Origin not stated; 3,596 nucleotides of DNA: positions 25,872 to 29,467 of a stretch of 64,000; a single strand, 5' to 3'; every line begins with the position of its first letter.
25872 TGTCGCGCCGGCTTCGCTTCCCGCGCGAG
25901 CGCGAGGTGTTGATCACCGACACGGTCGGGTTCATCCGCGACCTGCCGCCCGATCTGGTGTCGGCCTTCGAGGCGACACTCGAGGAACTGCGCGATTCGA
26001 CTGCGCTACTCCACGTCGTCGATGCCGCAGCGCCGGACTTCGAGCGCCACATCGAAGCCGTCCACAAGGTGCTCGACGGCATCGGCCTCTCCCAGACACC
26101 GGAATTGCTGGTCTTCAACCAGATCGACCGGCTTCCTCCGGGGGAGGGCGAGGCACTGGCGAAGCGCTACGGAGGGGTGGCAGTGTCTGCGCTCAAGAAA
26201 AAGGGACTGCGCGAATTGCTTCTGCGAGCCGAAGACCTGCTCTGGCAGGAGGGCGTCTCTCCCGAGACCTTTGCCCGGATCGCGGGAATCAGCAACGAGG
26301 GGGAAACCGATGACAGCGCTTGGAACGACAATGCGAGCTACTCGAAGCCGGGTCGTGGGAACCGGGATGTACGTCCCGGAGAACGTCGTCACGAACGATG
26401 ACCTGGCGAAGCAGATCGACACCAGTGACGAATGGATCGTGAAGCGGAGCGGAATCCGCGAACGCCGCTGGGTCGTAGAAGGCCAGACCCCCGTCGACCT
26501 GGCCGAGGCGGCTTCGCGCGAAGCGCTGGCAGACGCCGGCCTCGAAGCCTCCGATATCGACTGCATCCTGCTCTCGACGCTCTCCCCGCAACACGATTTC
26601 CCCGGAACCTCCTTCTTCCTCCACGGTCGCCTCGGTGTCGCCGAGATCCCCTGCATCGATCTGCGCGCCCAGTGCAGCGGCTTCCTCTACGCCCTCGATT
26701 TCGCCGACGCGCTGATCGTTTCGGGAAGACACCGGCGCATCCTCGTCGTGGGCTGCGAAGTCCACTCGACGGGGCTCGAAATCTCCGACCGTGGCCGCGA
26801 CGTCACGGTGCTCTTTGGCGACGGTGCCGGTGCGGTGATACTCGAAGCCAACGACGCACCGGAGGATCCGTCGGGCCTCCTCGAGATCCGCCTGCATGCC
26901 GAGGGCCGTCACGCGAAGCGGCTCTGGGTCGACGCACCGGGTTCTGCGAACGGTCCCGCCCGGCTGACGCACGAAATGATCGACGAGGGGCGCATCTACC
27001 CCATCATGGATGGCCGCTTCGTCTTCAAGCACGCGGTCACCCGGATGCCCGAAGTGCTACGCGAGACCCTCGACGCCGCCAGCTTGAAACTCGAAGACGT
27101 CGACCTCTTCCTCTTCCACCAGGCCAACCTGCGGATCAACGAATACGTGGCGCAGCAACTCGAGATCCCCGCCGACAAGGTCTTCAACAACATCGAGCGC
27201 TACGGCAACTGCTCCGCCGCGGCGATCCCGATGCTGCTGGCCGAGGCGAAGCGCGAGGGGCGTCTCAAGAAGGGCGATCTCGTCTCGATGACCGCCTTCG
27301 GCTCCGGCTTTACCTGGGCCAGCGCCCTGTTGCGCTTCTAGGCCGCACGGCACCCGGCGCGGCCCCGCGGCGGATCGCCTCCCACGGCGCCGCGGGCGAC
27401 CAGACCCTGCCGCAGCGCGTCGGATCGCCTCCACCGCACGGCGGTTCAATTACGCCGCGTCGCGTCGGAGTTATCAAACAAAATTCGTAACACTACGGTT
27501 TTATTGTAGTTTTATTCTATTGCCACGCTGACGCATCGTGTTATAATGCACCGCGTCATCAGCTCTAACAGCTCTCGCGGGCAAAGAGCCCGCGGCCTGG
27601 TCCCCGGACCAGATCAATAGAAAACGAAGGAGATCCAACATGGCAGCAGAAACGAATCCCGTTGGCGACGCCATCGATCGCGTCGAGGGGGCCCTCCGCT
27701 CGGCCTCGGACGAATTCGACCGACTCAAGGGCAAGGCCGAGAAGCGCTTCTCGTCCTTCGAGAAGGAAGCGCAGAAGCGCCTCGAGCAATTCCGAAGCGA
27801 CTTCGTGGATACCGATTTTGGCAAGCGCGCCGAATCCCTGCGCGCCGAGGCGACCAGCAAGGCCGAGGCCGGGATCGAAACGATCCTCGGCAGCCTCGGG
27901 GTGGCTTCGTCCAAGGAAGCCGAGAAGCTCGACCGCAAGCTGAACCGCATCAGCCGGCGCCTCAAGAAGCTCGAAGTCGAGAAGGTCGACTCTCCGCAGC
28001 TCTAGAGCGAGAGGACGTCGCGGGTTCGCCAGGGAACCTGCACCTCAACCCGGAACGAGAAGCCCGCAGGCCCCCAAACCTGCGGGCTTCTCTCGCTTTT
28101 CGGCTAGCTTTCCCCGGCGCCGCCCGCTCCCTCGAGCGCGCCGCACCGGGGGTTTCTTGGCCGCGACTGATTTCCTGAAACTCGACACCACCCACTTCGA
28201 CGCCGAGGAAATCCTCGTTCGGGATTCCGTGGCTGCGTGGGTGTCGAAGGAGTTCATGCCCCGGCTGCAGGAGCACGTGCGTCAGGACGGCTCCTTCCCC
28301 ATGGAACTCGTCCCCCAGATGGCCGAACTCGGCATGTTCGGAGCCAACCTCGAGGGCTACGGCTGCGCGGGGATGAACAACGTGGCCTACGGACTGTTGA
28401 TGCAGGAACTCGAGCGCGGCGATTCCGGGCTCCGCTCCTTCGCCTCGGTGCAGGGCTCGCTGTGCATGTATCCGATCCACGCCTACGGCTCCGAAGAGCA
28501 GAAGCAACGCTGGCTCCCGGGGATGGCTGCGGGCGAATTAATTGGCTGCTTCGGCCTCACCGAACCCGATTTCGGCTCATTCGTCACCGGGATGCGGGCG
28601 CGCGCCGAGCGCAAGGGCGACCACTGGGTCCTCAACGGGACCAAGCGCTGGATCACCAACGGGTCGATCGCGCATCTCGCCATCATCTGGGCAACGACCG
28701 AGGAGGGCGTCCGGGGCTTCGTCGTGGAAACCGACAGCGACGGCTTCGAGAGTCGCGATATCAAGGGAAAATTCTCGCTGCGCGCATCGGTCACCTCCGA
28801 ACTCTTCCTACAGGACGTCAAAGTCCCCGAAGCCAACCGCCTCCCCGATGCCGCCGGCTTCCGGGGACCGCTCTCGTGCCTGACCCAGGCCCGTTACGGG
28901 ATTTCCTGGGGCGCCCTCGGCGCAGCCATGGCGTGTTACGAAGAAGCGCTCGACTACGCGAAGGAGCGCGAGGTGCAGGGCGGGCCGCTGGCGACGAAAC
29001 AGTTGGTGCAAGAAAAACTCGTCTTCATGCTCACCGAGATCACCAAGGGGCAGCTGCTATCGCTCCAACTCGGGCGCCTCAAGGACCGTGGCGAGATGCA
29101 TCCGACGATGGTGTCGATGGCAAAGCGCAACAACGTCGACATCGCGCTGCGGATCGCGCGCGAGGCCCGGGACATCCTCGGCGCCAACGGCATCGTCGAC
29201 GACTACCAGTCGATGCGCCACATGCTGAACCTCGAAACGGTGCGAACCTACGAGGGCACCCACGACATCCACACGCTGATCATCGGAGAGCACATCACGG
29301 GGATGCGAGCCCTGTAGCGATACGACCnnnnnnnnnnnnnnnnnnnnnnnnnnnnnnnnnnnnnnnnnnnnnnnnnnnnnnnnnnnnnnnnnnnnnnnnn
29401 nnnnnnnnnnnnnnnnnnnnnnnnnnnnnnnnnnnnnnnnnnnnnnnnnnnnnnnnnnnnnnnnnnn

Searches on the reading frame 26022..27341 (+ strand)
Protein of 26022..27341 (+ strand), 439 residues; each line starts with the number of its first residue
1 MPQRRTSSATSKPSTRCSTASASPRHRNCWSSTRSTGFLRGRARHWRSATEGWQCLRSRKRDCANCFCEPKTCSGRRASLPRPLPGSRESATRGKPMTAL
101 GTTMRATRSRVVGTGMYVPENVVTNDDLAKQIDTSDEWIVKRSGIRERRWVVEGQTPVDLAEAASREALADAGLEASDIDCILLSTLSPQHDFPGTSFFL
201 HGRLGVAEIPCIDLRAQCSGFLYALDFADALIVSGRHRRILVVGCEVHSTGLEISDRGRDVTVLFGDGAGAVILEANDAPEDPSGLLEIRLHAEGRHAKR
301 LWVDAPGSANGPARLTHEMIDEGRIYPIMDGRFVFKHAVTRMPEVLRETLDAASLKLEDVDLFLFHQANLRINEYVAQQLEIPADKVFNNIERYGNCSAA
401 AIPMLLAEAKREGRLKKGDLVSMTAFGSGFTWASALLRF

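Call 6: search_protein_families(library=pfam, proteins=[window:26022-27341:+], max_evalue=0.001)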
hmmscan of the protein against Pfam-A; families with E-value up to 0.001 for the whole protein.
window:26022-27341:+ (439 aa): 4 families
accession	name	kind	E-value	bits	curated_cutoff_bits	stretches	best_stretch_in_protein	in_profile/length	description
PF08541.16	ACP_syn_III_C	-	9.1e-35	119.1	26.6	1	350-438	1-89/90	3-Oxoacyl-[acyl-carrier-protein (ACP)] synthase III C terminal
PF08545.16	ACP_syn_III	-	1.4e-22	79.8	24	1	212-295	1-80/80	3-Oxoacyl-[acyl-carrier-protein (ACP)] synthase III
PF00195.25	Chal_sti_synt_N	-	1.7e-06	28.1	27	1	147-276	90-223/225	Chalcone and stilbene synthases, N-terminal domain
PF00108.29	Thiolase_N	-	0.00018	21.4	26.4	1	151-249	17-116/260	Thiolase, N-terminal domain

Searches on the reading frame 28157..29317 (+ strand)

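Call 6: search_protein_families(library=pfam, proteins=[window:28157-29317:+], max_evalue=0.001)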
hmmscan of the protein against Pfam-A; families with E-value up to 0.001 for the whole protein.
window:28157-29317:+ (386 aa): 4 families
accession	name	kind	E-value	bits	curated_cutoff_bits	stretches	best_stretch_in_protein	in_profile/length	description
PF02771.21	Acyl-CoA_dh_N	-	1.8e-33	115.7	22.9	1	16-127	2-113/113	Acyl-CoA dehydrogenase, N-terminal domain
PF00441.29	Acyl-CoA_dh_1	-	1.1e-32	113.7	22.4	1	233-380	2-149/150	Acyl-CoA dehydrogenase, C-terminal domain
PF02770.24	Acyl-CoA_dh_M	-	1.5e-21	76.8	33.3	1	131-221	1-97/97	Acyl-CoA dehydrogenase, middle domain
PF08028.16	Acyl-CoA_dh_2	-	2.2e-06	28.4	22.7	1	248-368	2-132/134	Acyl-CoA dehydrogenase, C-terminal domain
